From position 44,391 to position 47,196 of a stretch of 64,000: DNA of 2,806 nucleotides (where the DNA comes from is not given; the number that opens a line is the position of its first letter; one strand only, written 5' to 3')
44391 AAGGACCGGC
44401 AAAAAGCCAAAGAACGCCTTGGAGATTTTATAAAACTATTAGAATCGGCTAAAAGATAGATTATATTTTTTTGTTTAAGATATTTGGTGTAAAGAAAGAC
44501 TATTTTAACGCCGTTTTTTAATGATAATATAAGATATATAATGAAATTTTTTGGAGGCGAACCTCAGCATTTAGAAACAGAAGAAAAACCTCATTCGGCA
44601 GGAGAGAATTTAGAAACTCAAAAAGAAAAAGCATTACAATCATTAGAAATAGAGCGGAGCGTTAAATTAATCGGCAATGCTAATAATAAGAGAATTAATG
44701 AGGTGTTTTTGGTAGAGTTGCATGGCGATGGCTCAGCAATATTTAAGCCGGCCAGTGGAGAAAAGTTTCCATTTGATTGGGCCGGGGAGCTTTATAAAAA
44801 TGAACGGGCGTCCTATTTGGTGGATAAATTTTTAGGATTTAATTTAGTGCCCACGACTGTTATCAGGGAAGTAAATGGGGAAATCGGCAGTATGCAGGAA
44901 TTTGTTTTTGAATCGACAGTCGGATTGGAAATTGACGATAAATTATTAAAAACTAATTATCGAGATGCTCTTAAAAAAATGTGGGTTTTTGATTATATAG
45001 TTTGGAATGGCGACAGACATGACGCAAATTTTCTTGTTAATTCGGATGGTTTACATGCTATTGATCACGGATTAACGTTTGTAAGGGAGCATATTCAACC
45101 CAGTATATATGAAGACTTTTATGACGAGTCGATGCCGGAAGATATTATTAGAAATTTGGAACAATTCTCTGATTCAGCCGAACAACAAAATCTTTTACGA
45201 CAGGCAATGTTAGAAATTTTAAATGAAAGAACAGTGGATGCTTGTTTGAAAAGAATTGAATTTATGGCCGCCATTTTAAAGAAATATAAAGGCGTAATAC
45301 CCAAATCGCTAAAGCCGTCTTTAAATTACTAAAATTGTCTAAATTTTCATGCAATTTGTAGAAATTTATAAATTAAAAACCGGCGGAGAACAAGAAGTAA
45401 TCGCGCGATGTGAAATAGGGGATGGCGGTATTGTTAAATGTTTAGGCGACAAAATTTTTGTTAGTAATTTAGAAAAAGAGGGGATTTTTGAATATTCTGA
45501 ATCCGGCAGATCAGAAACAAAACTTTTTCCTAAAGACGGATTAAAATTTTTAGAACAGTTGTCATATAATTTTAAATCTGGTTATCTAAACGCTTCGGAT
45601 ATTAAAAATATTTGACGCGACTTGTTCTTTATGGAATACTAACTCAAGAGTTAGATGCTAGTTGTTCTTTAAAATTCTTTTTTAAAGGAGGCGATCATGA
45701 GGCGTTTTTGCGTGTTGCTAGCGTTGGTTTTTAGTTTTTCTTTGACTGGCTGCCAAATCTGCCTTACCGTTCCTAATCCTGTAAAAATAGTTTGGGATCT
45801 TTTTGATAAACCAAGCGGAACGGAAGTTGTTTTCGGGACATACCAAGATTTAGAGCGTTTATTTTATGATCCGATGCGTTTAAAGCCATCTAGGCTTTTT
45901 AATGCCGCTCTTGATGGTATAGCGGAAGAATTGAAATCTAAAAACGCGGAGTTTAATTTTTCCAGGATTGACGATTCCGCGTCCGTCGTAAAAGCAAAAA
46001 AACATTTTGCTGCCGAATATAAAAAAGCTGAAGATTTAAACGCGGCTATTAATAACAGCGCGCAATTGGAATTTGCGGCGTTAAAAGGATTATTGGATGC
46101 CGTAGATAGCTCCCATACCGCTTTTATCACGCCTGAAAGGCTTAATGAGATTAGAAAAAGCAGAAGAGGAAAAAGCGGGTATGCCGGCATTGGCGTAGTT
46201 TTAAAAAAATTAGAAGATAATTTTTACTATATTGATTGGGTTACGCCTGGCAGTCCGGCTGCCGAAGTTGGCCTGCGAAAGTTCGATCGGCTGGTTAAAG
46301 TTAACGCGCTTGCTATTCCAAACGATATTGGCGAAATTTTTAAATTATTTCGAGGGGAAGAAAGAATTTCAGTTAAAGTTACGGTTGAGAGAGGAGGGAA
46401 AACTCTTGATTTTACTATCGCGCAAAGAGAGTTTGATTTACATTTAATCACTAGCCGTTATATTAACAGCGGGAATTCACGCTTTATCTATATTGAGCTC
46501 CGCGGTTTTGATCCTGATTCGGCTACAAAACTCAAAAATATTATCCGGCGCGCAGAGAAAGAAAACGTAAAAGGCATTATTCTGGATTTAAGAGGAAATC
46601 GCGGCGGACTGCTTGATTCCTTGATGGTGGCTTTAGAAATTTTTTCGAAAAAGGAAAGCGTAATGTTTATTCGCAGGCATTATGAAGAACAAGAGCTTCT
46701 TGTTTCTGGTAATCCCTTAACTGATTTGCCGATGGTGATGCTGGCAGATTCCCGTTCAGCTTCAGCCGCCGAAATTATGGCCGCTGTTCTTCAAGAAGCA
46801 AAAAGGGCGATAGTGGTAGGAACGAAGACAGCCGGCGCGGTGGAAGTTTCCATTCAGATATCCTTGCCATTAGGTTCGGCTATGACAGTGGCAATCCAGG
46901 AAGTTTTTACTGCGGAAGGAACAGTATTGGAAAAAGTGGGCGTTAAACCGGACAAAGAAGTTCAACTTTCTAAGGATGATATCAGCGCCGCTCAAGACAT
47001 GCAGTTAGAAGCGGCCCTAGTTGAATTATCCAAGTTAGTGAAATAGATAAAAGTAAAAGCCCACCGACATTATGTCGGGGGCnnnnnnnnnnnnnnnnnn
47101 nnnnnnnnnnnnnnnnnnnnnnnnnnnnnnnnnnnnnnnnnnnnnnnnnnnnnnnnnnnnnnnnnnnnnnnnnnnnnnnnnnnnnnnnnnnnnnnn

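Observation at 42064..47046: Secreted-protein neighbourhood: 4-Cys tandem-repeat protein, atypical PI3/4-kinase/HipA-like kinase and S41 protease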

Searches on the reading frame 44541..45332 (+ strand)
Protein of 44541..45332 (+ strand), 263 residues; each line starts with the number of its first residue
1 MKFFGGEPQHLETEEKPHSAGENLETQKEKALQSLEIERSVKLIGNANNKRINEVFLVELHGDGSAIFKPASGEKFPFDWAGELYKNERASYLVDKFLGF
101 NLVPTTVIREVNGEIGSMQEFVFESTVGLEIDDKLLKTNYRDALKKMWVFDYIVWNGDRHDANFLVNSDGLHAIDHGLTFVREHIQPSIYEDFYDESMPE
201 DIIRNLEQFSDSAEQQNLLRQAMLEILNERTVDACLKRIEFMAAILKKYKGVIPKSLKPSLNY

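Call 3: search_protein_families(library=pfam, proteins=[window:44541-45332:+], max_evalue=0.1)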
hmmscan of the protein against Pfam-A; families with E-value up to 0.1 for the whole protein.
window:44541-45332:+ (263 aa): 3 families
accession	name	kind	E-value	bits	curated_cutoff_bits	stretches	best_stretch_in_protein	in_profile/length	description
PF00454.33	PI3_PI4_kinase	-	8.9e-11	42.6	27.1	1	116-228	108-215/241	Phosphatidylinositol 3- and 4-kinase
PF20613.4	HipA_2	-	0.021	14.6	27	1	142-189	106-161/240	HipA-like kinase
PF06702.18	Fam20C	-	0.094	12.8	26.8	0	144-240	92-190/218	Golgi casein kinase, C-terminal, Fam20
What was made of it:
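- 44541..45332 (+): A 263-aa PI4K-type-II-like kinase. It has no signal peptide or TM segment, so it is taken to be cytoplasmic. Pfam PI3_PI4_kinase above threshold (call 3).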

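Call 4: search_protein_families(library=ncbifam, proteins=[window:44541-45332:+], max_evalue=0.1)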
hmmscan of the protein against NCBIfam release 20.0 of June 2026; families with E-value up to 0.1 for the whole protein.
window:44541-45332:+ (263 aa): 1 family
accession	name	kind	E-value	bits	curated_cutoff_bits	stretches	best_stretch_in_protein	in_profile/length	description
TIGR03843.1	TIGR03843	hypoth_equivalog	6.4e-27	94.5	172.4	1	52-243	16-233/253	SCO1664 family protein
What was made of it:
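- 44541..45332 (+): TIGR03843 at E 6e-27 but below its cut-off (call 4).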

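Call 19: search_solved_structures(query=window:44541-45332:+, max_evalue=1, show_alignments=2)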
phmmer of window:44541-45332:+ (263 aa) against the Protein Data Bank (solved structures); distinct sequences matched with E-value up to 1: 5.
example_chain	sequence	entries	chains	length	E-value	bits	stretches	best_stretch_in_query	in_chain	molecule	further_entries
6wlg_A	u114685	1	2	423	0.17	14.4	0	183-225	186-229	Integrator complex subunit 3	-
7bv7_A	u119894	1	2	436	0.26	13.8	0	183-225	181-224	Integrator complex subunit 3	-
6zu5_SJ0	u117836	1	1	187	0.31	13.6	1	145-240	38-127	uS4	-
2ly1_A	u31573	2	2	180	0.67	12.5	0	186-212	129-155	Tudor domain-containing protein 7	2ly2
8rbz_c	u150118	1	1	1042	0.76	12.3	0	183-225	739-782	Integrator complex subunit 3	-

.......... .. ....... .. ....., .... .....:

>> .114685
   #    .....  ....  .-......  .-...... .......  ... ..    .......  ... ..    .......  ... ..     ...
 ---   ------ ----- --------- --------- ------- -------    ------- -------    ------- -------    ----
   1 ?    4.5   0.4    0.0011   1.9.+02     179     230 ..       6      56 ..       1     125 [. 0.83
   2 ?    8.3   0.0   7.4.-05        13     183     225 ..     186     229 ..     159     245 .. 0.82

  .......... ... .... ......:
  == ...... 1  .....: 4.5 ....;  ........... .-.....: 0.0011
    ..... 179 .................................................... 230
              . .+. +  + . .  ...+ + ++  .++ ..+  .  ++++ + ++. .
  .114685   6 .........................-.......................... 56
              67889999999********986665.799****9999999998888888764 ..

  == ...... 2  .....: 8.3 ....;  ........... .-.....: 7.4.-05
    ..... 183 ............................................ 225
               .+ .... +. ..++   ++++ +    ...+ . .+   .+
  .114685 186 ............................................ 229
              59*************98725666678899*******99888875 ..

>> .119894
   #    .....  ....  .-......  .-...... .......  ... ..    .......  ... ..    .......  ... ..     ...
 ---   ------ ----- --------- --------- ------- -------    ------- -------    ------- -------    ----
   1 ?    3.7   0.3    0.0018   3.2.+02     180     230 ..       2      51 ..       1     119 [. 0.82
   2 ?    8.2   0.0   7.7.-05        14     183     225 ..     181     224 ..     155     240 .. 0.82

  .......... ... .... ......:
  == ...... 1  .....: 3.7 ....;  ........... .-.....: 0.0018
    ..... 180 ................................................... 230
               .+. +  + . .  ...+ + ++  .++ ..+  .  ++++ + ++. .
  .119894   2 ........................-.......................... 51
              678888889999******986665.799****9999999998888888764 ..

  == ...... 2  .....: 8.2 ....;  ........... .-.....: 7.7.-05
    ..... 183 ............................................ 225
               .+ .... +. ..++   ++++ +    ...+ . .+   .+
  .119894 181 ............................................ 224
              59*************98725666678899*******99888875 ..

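Call 21: find_homologous_proteins(query=window:44541-45332:+)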
Query window:44541-45332:+ (263 aa): 19 proteins with E <= 0.001 among 435 candidates.
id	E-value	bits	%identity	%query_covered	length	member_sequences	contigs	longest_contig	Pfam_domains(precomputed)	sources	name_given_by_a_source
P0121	3.7e-135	467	100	78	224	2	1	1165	PF00454.34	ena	-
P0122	3.8e-42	162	42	90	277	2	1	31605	PF00454.34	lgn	-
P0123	3.2e-40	156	37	90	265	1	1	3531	PF00454.34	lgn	-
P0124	2.1e-34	137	36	91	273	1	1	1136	PF00454.34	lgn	-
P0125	7.6e-32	129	40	73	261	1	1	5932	PF00454.34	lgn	-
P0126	8.6e-32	129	38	86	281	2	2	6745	PF00454.34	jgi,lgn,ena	-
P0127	5.3e-31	126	38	86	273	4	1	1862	PF00454.34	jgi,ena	-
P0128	3.5e-19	87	34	71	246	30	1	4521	-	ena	-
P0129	1.5e-16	79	36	71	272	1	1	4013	PF00454.34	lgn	-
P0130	6.2e-16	77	36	67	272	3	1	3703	PF00454.34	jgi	jgi:uncharacterized repeat protein (TIGR03843 family)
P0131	2.8e-15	74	36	60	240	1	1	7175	-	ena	-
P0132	9.0e-15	73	36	71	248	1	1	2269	-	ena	-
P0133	4.1e-13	67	32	79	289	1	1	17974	PF00454.34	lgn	-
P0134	5.7e-13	67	33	78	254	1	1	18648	-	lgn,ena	-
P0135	2.7e-12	65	32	72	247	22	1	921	-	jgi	-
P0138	1.8e-9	55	31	67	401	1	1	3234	PF00454.34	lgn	-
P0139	6.2e-9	54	32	65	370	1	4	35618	PF00454.34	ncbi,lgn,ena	-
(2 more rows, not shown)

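Call 22: find_encoding_contigs(protein=P0122, flank=8000, max_places=1)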
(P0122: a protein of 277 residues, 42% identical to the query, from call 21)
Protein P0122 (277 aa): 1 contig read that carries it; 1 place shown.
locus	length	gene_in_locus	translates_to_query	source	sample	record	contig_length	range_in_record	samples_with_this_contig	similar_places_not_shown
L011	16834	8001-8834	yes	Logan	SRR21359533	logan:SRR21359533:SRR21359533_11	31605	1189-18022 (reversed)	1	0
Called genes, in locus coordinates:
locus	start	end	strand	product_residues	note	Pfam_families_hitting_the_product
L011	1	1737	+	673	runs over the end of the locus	PF22745:Nlig-Ia, PF01653:DNA_ligase_aden, PF14520:HHH_5 (faint), PF03120:OB_DNA_ligase, PF03119:DNA_ligase_ZBD, PF12826:HHH_2, PF00533:BRCT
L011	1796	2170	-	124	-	-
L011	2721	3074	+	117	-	PF02686:GatC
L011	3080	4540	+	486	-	PF01425:Amidase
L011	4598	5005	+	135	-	PF00072:Response_reg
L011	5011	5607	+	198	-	PF00334:NDK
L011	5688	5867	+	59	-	-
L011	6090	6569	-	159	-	-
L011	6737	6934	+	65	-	-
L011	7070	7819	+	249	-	PF14681:UPRTase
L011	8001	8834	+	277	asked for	PF00454:PI3_PI4_kinase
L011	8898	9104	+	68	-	-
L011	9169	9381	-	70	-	-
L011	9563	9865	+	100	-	-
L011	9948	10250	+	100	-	-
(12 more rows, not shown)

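Call 23: find_encoding_contigs(protein=P0126, flank=8000, max_places=1)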
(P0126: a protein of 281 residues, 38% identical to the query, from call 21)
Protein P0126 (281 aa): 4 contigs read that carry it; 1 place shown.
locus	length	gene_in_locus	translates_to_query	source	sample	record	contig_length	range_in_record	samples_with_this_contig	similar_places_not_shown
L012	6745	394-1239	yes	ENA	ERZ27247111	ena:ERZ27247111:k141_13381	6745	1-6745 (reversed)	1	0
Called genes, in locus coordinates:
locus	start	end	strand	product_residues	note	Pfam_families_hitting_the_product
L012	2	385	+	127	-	?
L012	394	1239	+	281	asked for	PF00454:PI3_PI4_kinase (faint)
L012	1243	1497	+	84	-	-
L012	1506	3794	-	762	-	PF00912:Transgly, PF00905:Transpeptidase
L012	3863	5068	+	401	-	PF00579:tRNA-synt_1b, PF22421:SYY_C-terminal (weak), PF01479:S4 (faint)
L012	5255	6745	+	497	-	?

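Call 49: search_protein_families(library=padloc, proteins=[window:44541-45332:+], max_evalue=0.01)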
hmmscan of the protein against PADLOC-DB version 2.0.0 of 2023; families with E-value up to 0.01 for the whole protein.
window:44541-45332:+ (263 aa): 3 families
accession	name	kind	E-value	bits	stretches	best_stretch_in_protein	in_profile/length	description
PDLC04766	PDC-M66A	-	2.3e-05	21.7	1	133-184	124-177/270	-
PDLC04340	PDC-M03A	-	0.00089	16.8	1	134-167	120-153/280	-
PDLC04339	PDC-M03A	-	0.0025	15.2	1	134-165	127-158/293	-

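Call 65: predict_structure(alignment_id=A2)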
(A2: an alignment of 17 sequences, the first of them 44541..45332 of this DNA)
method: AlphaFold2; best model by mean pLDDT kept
length: 263 residues; sequences in the alignment: 17
mean_pLDDT: 86.0   pTM: 0.85
mean pLDDT of the five models: 86.0, 85.7, 85.3, 83.8, 83.4
residues with pLDDT >= 90: 174; 70-90: 43; 50-70: 27; < 50: 19
segments of 3 or more residues with pLDDT < 50: 1-18
pLDDT, mean of each block of 10 residues (from residue 1): 44 46 81 95 67 86 93 75 89 98 97 96 91 86 94 91 92 93 62 92 97 97 95 96 96 91 73
secondary structure, 60 per line:
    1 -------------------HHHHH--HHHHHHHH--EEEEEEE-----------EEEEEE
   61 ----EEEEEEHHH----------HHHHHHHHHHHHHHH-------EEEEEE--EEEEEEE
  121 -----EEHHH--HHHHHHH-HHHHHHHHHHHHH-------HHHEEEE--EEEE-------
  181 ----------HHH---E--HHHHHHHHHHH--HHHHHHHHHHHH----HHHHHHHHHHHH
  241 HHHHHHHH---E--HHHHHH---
elements in order: H20-24 H27-34 E37-43 E55-60 E65-70 H84-98 E106-111 E114-120 H133-139 H141-153 E164-167 E170-173 H200-210 H213-224 H229-248 H255-260
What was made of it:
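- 44541..45332 (+): AF2 pLDDT 86, pTM 0.85 (call 65).
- On Pfam PI3_PI4_kinase (PF00454), for the kinase: AF2 pLDDT 86 and pTM 0.85 (call 65).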

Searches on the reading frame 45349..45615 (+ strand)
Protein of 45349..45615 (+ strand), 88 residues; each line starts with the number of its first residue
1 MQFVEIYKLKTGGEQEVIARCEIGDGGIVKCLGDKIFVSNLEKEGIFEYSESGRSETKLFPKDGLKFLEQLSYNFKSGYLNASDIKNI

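Call 3: search_protein_families(library=pfam, proteins=[window:45349-45615:+], max_evalue=0.1)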
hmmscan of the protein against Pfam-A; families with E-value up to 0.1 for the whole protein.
window:45349-45615:+ (88 aa): 0 families

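Call 4: search_protein_families(library=ncbifam, proteins=[window:45349-45615:+], max_evalue=0.1)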
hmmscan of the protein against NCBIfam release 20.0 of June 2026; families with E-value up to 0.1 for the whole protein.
window:45349-45615:+ (88 aa): 0 families

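Call 49: search_protein_families(library=padloc, proteins=[window:45349-45615:+], max_evalue=0.01)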
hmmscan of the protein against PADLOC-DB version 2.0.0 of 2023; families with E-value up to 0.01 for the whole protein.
window:45349-45615:+ (88 aa): 0 families

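Call 61: find_homologous_proteins(query=window:45349-45615:+)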
Query window:45349-45615:+ (88 aa): 65 proteins with E <= 0.001 among 65 candidates.
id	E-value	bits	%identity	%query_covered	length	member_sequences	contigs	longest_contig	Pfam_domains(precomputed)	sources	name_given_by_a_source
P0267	1.1e-50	187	100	100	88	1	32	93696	-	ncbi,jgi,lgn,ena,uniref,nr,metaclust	ncbi:MAG: hypothetical protein A3I24_04460 [Candidatus Harrisonbacteria bacterium RIFCSPLOWO2_02_FUL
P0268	1.4e-39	151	81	98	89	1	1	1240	-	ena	-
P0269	8.1e-39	149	79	98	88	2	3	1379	-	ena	-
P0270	3.4e-26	109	65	98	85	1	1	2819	-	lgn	-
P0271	4.2e-26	108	64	98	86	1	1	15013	-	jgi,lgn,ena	-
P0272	1.7e-25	106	63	99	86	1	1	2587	-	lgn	-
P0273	5.8e-25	105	62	98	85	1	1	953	-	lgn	-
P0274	6.1e-25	105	64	98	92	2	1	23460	-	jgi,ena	-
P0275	7.9e-25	104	65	98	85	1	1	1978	-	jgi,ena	-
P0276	1.0e-24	104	61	99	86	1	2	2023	-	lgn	-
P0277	1.7e-24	103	59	99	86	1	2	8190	-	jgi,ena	-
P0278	3.2e-24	102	63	98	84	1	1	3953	-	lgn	-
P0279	3.5e-24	102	62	98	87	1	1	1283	-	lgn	-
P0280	4.3e-24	102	61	97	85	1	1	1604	-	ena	-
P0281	4.7e-24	102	60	98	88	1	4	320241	-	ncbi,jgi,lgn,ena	-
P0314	1.6e-20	90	60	98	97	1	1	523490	-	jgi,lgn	jgi:hypothetical protein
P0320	9.2e-19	85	55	97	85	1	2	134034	-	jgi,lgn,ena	jgi:hypothetical protein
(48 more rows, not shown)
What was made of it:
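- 45349..45615 (+): p88: an 88-aa protein that is the conserved partner of the kinase. Its C-terminal motif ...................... is nearly invariant. Call 61 (65 homologs at 50-81% identity).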

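Call 62: find_encoding_contigs(protein=P0281, flank=5000, max_places=1)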
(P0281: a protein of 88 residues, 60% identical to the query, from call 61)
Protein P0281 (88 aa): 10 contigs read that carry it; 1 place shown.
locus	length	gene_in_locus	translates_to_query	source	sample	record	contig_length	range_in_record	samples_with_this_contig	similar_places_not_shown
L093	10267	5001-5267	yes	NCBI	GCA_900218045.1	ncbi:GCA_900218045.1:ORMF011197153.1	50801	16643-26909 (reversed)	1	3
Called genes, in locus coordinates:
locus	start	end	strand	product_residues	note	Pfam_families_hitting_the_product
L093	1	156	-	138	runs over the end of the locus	-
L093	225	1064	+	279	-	-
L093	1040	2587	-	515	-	-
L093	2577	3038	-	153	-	PF13420:Acetyltransf_4 (weak), PF00583:Acetyltransf_1, PF13673:Acetyltransf_10 (weak), PF13508:Acetyltransf_7 (weak)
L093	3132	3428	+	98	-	PF25212:HVO_A0114 (weak), PF12840:HTH_20 (weak)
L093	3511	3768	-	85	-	PF22570:LiaF-TM (weak)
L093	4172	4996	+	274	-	PF00454:PI3_PI4_kinase (weak)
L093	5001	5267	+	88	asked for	-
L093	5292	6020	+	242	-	PF18915:DUF5667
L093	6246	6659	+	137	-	-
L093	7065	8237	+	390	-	PF19425:Csd3_N2, PF01551:Peptidase_M23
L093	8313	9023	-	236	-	PF00535:Glycos_transf_2, PF10111:Glyco_tranf_2_2, PF13641:Glyco_tranf_2_3, PF13506:Glyco_transf_21 (weak)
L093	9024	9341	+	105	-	-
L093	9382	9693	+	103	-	PF00829:Ribosomal_L21p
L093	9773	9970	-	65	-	-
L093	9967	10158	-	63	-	-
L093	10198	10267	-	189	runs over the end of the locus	PF21176:RecR_HhH, PF01751:Toprim (weak), PF13662:Toprim_4, PF21175:RecR_C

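Call 63: find_encoding_contigs(protein=P0314, flank=5000, max_places=1)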
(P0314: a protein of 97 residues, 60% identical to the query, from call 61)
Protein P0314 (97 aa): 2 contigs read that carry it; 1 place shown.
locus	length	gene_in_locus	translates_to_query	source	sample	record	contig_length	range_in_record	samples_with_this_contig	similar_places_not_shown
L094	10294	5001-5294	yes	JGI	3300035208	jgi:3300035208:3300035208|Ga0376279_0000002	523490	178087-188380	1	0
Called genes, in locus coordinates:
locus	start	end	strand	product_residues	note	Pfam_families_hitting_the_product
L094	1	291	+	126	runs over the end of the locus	-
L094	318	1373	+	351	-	PF00022:Actin (weak), PF06723:MreB_Mbl, PF00012:HSP70, PF14450:FtsA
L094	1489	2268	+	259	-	PF04085:MreC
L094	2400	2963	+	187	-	-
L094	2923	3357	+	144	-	PF01951:Archease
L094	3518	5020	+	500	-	PF00454:PI3_PI4_kinase (weak)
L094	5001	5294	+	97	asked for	-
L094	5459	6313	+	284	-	PF01370:Epimerase, PF04321:RmlD_sub_bind, PF01073:3Beta_HSD, PF02719:Polysacc_synt_2, PF16363:GDP_Man_Dehyd, PF07993:NAD_binding_4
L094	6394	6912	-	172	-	-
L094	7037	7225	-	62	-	-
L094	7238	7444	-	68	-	-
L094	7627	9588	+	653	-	PF03717:PBP_dimer, PF00905:Transpeptidase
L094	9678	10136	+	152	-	PF03449:GreA_GreB_N, PF01272:GreA_GreB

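Call 64: find_encoding_contigs(protein=P0320, flank=5000, max_places=1)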
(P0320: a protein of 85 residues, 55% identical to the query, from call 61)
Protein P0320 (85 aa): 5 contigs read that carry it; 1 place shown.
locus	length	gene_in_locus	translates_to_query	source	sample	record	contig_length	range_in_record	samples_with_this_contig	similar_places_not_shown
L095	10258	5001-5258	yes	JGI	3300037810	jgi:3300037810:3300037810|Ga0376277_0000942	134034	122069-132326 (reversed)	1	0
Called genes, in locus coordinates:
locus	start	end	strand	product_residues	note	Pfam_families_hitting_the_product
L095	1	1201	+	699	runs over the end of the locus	PF02629:CoA_binding, PF13380:CoA_binding_2, PF13607:Succ_CoA_lig, PF00549:Ligase_CoA (faint), PF19045:Ligase_CoA_2, PF13549:ATP-grasp_5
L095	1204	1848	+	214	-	PF01351:RNase_HII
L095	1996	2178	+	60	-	-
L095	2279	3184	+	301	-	PF01029:NusB, PF00293:NUDIX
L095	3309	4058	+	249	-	PF22935:RM44_endonuclase, PF14622:Ribonucleas_3_3, PF00636:Ribonuclease_3, PF00035:dsrm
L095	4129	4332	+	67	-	-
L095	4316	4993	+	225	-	PF00454:PI3_PI4_kinase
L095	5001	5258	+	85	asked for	-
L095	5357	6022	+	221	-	-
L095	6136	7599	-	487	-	PF13328:HD_4, PF01966:HD, PF04607:RelA_SpoT, PF02824:TGS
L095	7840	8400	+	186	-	-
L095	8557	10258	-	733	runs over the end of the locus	PF01751:Toprim, PF01131:Topoisom_bac, PF01396:Zn_ribbon_Top1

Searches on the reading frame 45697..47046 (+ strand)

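Call 3: search_protein_families(library=pfam, proteins=[window:45697-47046:+], max_evalue=0.1)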
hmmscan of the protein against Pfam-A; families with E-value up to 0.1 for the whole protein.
window:45697-47046:+ (449 aa): 4 families
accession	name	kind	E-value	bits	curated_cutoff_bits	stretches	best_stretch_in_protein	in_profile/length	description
PF03572.23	Peptidase_S41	-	1.4e-36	126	24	1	265-422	4-165/165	Peptidase family S41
PF13180.12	PDZ_2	-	2.2e-07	31.5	27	1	164-241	2-78/80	PDZ domain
PF17820.7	PDZ_6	-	7.5e-07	29.2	27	1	179-232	2-54/54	PDZ domain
PF00595.29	PDZ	-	0.0026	18.6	23.2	1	161-203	8-53/81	PDZ domain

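Call 4: search_protein_families(library=ncbifam, proteins=[window:45697-47046:+], max_evalue=0.1)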
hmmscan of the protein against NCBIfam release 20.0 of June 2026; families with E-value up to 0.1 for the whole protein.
window:45697-47046:+ (449 aa): 20 families
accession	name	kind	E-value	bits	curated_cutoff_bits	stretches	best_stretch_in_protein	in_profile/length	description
TIGR00225.1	prc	subfamily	2.3e-56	191.3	218.6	1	125-437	15-329/335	C-terminal processing peptidase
NF045590.1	Cterm_S41_CtpC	exception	9.4e-52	176.2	665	1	123-432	78-388/418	carboxyl-terminal processing protease CtpC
NF045589.1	Cterm_S41_CtpB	exception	3.8e-50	170.7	633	1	120-429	76-387/416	carboxyl-terminal processing protease CtpB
TIGR03900.1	prc_long_Delta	hypoth_equivalog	8.4e-44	149.8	660.95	1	111-422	91-404/973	MXAN_5808 family serine peptidase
NF045588.1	Cterm_S41_CtpA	exception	2.2e-43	148.6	625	1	114-442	65-399/401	carboxyl-terminal processing protease CtpA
NF052377.1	lmo1851_S41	exception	1.3e-37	129.6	725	1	120-434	66-379/468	lmo1851 family serine protease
NF045591.1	Cterm_S41_CtpZ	exception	7.2e-36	123.8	525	1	112-442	63-395/403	carboxyl-terminal processing protease CtpZ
NF051464.1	tail_spec_CT441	exception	8.5e-30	104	700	1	104-378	188-477/645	tail-specific protease Tsp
NF008388.1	PRK11186.1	exception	2.2e-21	75.9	825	1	135-389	221-485/663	carboxy terminal-processing peptidase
NF033424.1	chlamy_CPAF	equivalog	6.8e-12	44.8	250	1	345-431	458-547/564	protease-like activity factor CPAF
NF058627.1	S41_Gfo1087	equivalog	4e-11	42.5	455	1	151-387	105-372/489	GFO_1087 family putative carboxy terminal peptidase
TIGR00054.1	TIGR00054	equivalog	2.3e-05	23.4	147.55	1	110-242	147-268/421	RIP metalloprotease RseP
NF041199.1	trx7_PDZ_seleno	equivalog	0.002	17.1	300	1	178-242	206-271/390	Trx7/PDZ domain-containing (seleno)protein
NF008189.1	PRK10942.1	equivalog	0.0046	15.5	720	1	177-237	414-472/477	serine endoprotease DegP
NF040960.1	MamE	equivalog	0.005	15.5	800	1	177-241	469-533/659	magnetosome formation protease MamE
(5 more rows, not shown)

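Call 49: search_protein_families(library=padloc, proteins=[window:45697-47046:+], max_evalue=0.01)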
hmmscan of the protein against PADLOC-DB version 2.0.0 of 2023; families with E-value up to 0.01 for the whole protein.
window:45697-47046:+ (449 aa): 1 family
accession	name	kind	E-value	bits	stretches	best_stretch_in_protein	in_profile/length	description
PDLC00707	Effector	-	0.0023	15.2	1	260-348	101-191/370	2TM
